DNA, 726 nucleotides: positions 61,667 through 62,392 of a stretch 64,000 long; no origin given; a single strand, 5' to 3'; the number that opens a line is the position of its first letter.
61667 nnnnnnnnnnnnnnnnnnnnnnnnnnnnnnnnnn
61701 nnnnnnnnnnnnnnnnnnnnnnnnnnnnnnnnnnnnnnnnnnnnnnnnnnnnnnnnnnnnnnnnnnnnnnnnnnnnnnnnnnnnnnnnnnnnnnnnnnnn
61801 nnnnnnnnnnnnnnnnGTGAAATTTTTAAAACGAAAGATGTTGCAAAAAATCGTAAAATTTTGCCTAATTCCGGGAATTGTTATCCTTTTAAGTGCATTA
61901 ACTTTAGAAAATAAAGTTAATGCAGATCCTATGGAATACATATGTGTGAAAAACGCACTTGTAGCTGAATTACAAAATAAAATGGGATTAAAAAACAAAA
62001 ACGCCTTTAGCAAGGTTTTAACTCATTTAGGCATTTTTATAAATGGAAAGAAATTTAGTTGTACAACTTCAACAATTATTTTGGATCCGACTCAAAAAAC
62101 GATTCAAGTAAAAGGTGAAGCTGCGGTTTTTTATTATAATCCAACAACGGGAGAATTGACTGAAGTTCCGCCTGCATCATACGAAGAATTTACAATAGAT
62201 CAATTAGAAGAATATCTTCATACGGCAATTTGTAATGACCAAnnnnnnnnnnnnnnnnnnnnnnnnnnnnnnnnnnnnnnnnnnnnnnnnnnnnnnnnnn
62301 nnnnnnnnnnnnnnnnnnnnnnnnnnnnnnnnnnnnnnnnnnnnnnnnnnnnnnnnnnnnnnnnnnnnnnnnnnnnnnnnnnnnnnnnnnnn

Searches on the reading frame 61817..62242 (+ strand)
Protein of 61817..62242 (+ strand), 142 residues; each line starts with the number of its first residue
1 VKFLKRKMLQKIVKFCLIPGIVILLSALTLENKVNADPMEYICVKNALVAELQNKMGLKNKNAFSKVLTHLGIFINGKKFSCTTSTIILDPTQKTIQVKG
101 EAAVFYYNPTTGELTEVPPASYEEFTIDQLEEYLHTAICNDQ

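Call 65: search_protein_families(library=pfam, proteins=[window:61817-62242:+], max_evalue=10)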
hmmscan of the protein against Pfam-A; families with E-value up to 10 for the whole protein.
seq(142 aa): 2 families
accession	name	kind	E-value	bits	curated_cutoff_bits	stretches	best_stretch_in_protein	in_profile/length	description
PF23517.1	WW_TCERG1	-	0.031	13.9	70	1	86-111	7-32/55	TCERG1 WW domain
PF00216.26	Bac_DNA_binding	-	0.14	12.9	22.4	1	95-126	49-80/90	Bacterial DNA-binding protein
